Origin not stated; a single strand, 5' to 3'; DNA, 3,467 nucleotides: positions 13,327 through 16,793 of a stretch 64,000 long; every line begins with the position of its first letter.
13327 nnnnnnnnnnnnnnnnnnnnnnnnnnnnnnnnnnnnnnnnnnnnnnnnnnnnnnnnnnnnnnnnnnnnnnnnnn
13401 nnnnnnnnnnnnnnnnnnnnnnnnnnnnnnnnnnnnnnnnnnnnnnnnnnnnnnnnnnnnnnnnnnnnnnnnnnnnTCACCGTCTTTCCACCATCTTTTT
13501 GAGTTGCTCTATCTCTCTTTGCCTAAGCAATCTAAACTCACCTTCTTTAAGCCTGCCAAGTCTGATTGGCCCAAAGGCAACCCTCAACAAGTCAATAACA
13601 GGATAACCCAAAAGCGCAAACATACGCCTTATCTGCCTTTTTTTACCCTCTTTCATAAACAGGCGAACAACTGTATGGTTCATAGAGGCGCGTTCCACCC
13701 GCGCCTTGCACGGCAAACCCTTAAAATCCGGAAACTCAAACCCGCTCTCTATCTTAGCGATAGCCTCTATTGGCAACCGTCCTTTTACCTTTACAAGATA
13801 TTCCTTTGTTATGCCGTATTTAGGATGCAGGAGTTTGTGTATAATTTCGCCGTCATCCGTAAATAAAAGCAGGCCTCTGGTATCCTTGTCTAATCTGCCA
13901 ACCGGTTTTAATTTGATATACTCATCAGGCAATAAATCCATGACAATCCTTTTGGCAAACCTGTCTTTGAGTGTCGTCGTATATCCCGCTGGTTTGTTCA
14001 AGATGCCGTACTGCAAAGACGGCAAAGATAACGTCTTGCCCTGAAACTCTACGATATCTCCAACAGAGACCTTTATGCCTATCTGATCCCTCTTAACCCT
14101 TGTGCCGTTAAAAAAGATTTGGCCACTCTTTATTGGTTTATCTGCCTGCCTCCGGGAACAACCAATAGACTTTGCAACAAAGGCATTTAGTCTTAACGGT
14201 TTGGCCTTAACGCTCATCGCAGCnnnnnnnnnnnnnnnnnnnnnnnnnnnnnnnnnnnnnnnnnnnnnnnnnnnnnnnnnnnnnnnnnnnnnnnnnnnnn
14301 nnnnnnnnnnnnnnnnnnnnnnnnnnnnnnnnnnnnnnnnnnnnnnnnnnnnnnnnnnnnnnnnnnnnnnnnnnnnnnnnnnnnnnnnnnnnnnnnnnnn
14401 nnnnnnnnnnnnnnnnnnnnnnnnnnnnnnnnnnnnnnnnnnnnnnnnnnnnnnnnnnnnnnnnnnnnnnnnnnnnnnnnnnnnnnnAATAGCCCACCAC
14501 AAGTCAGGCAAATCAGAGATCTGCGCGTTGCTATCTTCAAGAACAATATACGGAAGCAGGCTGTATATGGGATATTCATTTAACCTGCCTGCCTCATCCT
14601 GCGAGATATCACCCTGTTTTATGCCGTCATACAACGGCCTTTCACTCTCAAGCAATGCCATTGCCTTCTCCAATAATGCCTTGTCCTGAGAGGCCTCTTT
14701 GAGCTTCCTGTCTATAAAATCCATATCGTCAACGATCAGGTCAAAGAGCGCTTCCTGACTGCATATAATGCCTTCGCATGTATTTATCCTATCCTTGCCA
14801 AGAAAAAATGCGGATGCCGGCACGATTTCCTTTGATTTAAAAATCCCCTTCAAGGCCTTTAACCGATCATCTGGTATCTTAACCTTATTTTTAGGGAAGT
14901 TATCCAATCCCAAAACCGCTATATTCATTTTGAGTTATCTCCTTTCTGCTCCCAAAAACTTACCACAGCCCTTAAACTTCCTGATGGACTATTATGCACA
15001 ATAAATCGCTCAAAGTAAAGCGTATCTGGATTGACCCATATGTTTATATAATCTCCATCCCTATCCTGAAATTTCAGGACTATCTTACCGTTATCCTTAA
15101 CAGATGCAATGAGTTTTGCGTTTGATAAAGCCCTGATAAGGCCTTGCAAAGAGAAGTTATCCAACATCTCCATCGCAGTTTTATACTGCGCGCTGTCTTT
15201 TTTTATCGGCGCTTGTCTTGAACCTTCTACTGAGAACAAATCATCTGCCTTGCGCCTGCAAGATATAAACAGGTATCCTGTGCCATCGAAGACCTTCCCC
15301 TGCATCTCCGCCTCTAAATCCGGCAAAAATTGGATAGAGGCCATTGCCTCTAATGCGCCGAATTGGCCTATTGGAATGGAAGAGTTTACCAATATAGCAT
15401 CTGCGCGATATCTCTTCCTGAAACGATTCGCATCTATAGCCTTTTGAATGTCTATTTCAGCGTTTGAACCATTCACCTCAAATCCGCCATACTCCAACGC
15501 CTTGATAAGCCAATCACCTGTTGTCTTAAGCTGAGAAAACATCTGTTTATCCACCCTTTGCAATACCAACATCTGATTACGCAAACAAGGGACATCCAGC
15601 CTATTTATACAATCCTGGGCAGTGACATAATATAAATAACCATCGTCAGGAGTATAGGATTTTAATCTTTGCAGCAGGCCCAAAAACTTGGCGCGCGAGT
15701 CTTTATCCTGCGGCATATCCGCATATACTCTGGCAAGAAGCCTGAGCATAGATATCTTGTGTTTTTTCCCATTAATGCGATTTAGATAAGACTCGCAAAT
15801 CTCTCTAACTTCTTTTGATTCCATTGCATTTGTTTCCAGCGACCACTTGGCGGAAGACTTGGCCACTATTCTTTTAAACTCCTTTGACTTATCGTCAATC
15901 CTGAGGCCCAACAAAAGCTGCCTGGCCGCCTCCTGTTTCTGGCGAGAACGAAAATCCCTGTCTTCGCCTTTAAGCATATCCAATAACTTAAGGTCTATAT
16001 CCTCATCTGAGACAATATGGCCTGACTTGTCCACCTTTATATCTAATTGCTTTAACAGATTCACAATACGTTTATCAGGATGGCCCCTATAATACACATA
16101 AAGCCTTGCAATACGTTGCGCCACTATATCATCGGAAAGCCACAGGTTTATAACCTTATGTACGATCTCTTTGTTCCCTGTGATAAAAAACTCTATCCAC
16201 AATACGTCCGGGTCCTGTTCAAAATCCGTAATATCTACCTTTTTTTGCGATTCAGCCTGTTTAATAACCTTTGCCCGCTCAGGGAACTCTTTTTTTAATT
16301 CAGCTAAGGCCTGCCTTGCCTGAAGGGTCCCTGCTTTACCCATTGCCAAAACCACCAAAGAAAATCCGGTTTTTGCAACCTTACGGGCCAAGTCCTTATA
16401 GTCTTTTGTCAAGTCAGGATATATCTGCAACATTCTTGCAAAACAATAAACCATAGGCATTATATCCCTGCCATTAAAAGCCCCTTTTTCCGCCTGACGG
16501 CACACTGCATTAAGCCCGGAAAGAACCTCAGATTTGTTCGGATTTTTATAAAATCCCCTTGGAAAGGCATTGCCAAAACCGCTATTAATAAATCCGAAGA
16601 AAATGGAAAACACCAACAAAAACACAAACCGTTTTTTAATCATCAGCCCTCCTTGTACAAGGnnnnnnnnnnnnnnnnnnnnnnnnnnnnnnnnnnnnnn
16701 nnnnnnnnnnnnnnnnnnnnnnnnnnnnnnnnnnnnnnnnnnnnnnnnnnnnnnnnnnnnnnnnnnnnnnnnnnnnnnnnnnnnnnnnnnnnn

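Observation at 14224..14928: YchF-like protein reduced to its helical insertion and TGS/DUF933 domain; the ATPase P-loop is absent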

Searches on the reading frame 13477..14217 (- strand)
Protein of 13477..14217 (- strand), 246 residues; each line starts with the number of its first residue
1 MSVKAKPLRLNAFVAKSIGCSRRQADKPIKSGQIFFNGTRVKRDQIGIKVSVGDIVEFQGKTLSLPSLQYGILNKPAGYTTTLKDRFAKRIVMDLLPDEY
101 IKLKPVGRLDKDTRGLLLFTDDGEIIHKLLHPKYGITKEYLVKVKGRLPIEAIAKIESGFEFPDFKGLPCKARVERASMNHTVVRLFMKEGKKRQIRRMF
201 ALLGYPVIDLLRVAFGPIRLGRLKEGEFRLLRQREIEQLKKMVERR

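Call 3: search_protein_families(library=pfam, proteins=[window:13477-14217:-], max_evalue=1)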
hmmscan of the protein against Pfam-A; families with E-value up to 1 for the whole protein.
window:13477-14217:- (246 aa): 4 families
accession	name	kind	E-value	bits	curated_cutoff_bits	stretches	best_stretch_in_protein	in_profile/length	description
PF00849.27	PseudoU_synth_2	-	8.2e-25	88.2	26.8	1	70-201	2-151/152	RNA pseudouridylate synthase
PF01479.30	S4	-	0.0001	22.4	22.8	1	9-43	2-37/48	S4 domain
PF22421.1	SYY_C-terminal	-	0.0032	17.7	27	1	11-43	23-55/83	Tyrosine--tRNA ligase SYY-like C-terminal domain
PF13275.11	S4_2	-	0.068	13.5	24.6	1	28-63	29-62/65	S4 domain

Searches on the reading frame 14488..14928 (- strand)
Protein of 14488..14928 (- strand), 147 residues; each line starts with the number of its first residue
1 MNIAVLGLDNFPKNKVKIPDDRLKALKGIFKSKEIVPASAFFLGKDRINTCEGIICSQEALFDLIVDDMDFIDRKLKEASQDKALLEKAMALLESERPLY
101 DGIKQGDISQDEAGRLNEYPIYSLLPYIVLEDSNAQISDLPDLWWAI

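Call 12: find_related_loci(query=A2, collection=genome_contigs, flank=10000)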
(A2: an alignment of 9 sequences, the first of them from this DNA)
Query A2 (147 aa) in genome_contigs; peptide patterns used: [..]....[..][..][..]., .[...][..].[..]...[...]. (x = any residue, [..] = any of these).
220 stretches matched a pattern; 11 encode a relative of the query (tblastn E <= 1e-3); 11 distinct loci.
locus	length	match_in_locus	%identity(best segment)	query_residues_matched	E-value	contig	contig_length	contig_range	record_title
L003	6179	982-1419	61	1-145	8e-57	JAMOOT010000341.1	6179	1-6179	MAG: Candidatus Omnitrophota bacterium isolate 4559-240_maxbin2_scaf2bin.121 4559-240_scaffold_7435_c1, whole genome sho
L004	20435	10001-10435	61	1-145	9e-55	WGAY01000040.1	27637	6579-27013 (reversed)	MAG: Candidatus Omnitrophota bacterium isolate S143_82 k151_309231, whole genome shotgun sequence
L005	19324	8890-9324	60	1-145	3e-54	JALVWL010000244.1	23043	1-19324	MAG: Candidatus Omnitrophota bacterium isolate M10_metabat2_scaf2bin.014 M10_NODE_875_length_23043_cov_2.261171, whole g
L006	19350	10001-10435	58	1-145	2e-52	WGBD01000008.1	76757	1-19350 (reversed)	MAG: Candidatus Omnitrophota bacterium isolate S143_95 k151_262318, whole genome shotgun sequence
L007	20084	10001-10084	57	16-43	2e-5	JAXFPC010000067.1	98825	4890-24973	MAG: Acidaminococcaceae bacterium isolate SUG3075 k141_4395528, whole genome shotgun sequence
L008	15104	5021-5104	54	16-43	7e-5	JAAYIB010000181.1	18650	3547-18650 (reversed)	MAG: Acholeplasmataceae bacterium isolate AS09scLD_54 350387_AS09, whole genome shotgun sequence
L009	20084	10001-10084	54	16-43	7e-5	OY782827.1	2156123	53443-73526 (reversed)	MAG: Acidaminococcaceae bacterium isolate b59dac7f-2c94-4ec7-b5eb-32282db043e4 genome assembly, chromosome: 1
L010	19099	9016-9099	57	16-43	6e-5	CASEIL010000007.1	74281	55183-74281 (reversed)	uncultured Phascolarctobacterium sp. isolate A94_L1_369369_idba_bin.119 genome assembly, contig: A94_L1_369369_idba_bin.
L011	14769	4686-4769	54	16-43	7e-5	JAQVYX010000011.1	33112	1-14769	MAG: Acidaminococcaceae bacterium isolate STF2_16 NODE_2817_length_33112_cov_4.645930_Sandtown_F2, whole genome shotgun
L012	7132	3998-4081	54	16-43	8e-5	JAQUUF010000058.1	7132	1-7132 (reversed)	MAG: Acidaminococcaceae bacterium isolate STD2_137 NODE_43659_length_7132_cov_3.304640_Sandtown_D2, whole genome shotgun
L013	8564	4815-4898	54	16-43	8e-5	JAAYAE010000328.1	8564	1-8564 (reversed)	MAG: Acholeplasmataceae bacterium isolate AS02xzSISU_80 46245_AS02, whole genome shotgun sequence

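Call 22: search_protein_families(library=pfam, proteins=[L004:8818-9978:+, L004:7998-8834:+, L004:10678-13629:+, L004:13605-14123:+, L006:8581-9882:-, L006:10678-13599:+, L006:13575-15065:+, L006:5850-8579:+], max_evalue=0.001)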
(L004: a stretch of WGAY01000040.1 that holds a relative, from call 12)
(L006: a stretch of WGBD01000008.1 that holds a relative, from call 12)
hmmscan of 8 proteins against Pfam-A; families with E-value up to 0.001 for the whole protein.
L004:8818-9978:+ (386 aa): 3 families
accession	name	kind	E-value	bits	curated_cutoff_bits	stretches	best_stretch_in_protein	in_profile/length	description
PF00579.31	tRNA-synt_1b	-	5.6e-78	262.7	21.1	1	32-308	4-291/292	tRNA synthetases class I (W and Y)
PF22421.1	SYY_C-terminal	-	1.7e-11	44.2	27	1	315-382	7-80/83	Tyrosine--tRNA ligase SYY-like C-terminal domain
PF01479.30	S4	-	5.1e-09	36.2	22.8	1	332-370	7-45/48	S4 domain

L004:7998-8834:+ (278 aa): 2 families
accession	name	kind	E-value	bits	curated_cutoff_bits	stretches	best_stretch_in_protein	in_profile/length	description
PF06230.17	LpxI_C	-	3.1e-45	153.7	25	1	141-266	3-130/131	LpxI C-terminal domain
PF17930.7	LpxI_N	-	9.9e-31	106.8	25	1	6-135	1-128/129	LpxI N-terminal domain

L004:10678-13629:+ (983 aa): 1 family
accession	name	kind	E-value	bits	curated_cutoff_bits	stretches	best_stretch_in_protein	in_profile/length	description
PF00932.25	LTD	-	3.7e-06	27.7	34.3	1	568-681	20-105/109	Lamin Tail Domain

L004:13605-14123:+ (172 aa): 2 families
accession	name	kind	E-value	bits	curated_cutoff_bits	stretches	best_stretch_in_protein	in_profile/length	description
PF00929.31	RNase_T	-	1.3e-28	101.1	24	1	13-167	2-164/164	Exonuclease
PF13482.12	RNase_H_2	-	6.6e-08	33.1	22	1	12-168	1-132/165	RNase_H superfamily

L006:8581-9882:- (433 aa): 1 family
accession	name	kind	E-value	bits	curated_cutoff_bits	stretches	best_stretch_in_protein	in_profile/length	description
PF01943.22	Polysacc_synt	-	1.4e-06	28.4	28.2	1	27-280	6-259/274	Polysaccharide biosynthesis protein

L006:10678-13599:+ (973 aa): 1 family
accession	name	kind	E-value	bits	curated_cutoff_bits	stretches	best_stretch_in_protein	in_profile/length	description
PF00932.25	LTD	-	2.5e-05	25.1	34.3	1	564-677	20-105/109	Lamin Tail Domain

L006:13575-15065:+ (496 aa): 2 families
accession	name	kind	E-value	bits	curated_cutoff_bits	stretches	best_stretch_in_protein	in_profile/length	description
PF01871.22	AMMECR1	-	7.6e-57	191.9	25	1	320-485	1-168/168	AMMECR1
PF01875.22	Memo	-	3e-52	177.9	27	1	29-300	1-269/269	Memo-like protein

L006:5850-8579:+ (909 aa): 2 families
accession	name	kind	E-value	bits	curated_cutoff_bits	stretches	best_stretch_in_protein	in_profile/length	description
PF01433.26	Peptidase_M1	-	7.7e-12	45.7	27.7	1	291-485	20-208/218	Peptidase family M1 domain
PF01103.29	Omp85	-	1.8e-05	24.9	24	0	782-877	188-294/325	Omp85 superfamily domain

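Call 31: search_protein_representatives(alignment_id=A2)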
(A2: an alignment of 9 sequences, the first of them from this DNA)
Query: 9 sequences, 147 profile positions. Proteins with E-value up to 0.001 (for the whole library): 201; up to 1e-10: 48; up to 1e-30: 1. The best 150 are listed.
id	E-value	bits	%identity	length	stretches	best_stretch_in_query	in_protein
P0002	3.5e-66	238.0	-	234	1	1-146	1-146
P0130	6.8e-30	120.3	-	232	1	1-137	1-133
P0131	1.4e-27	112.7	-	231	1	2-142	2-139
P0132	9.0e-25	103.7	-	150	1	1-134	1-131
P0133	1.6e-24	102.8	-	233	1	1-141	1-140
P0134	2.1e-23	99.2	-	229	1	1-145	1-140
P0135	5.6e-21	91.4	-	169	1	2-136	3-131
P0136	5.7e-21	91.3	-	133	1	1-135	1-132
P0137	2.6e-20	89.2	-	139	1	1-135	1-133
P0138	2.8e-20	89.1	-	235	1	1-135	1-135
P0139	3.1e-20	88.9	-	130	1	1-130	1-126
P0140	1.0e-19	87.3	-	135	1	1-133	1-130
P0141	1.1e-19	87.1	-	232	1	1-135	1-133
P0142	5.8e-19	84.8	-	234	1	1-137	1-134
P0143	1.3e-18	83.6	-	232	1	1-138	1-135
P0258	6.5e-05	39.2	-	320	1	17-139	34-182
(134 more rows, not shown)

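Call 53: find_homologous_proteins(query=A8, max_evalue=1e-30)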
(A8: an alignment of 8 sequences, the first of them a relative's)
Query A8 (8 sequences) (360 aa, profile of the alignment): 8000 proteins with E <= 1e-30 among 8000 candidates; the best 120 are listed.
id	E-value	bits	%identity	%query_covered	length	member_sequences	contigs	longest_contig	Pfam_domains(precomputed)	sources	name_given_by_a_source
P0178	1.5e-144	500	100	100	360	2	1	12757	PF01926.30,PF06071.20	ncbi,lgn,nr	ncbi:MAG: redox-regulated ATPase YchF [bacterium]|nr:redox-regulated ATPase YchF [bacterium]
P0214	8.5e-143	494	44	100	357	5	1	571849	PF06071.20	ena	-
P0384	1.9e-137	476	87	100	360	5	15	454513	PF01926.30,PF02421.25,PF06071.20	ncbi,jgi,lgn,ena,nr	ncbi:MAG: redox-regulated ATPase YchF [bacterium]|jgi:GTP-binding protein YchF|nr:redox-regulated AT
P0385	5.1e-136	472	42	100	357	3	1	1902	PF06071.20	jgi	jgi:hypothetical protein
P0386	5.2e-131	455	42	100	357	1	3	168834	PF06071.20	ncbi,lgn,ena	-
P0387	5.1e-128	445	46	100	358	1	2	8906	PF01926.30,PF06071.20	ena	-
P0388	5.2e-128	445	41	100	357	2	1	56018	PF06071.20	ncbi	ncbi:MAG: DUF933 domain-containing protein [Verrucomicrobiota bacterium]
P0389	4.2e-127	442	40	100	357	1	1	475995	PF06071.20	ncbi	-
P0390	7.2e-127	441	44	100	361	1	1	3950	PF01926.30,PF02421.25,PF06071.20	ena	-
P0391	8.3e-127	441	47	100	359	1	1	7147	PF01926.30,PF06071.20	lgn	-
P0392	1.9e-126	440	45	100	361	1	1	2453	PF01926.30,PF02421.25,PF06071.20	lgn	-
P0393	2.8e-126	440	44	100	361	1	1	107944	PF01926.30,PF02421.25,PF06071.20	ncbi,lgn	ncbi:MAG: redox-regulated ATPase YchF [Nitrospirota bacterium]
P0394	2.9e-126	440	46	100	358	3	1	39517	PF01926.30,PF06071.20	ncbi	-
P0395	3.9e-126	439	41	100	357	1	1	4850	PF06071.20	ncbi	-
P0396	4.2e-126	439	42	100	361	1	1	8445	PF01926.30,PF02421.25,PF06071.20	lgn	-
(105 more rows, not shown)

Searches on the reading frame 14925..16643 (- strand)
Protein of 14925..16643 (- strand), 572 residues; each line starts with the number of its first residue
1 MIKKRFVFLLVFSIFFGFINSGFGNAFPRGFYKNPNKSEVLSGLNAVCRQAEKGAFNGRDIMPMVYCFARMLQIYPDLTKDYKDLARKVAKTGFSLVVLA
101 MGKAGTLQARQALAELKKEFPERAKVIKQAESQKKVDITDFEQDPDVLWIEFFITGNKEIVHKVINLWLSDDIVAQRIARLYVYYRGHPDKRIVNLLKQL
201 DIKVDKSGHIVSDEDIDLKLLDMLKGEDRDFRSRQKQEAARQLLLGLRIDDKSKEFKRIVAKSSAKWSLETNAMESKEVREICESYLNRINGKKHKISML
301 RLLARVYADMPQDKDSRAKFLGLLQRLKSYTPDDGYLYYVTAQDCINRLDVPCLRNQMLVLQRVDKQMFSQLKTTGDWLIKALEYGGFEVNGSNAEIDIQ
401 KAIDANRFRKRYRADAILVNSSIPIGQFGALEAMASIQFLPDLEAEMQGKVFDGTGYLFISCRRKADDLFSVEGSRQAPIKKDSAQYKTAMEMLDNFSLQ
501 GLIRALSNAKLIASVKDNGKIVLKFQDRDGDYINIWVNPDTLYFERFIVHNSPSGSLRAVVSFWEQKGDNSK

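Call 3: search_protein_families(library=pfam, proteins=[window:14925-16643:-], max_evalue=1)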
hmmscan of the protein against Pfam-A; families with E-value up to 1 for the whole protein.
window:14925-16643:- (572 aa): 1 family
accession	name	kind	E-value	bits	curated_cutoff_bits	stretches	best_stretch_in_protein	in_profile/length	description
PF22093.1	Cwp8_D2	-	0.18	12.6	27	1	486-551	2-68/79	Cell wall binding protein Cwp8 domain 2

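Call 4: search_protein_families(library=ncbifam, proteins=[window:14925-16643:-], max_evalue=1)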
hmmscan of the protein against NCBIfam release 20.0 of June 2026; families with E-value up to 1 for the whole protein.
window:14925-16643:- (572 aa): 1 family
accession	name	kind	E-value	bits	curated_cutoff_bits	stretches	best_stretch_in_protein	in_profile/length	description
NF009646.0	PRK13182.1-1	equivalog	0.0061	16.4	262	1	363-489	29-155/180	chromosome-anchoring protein RacA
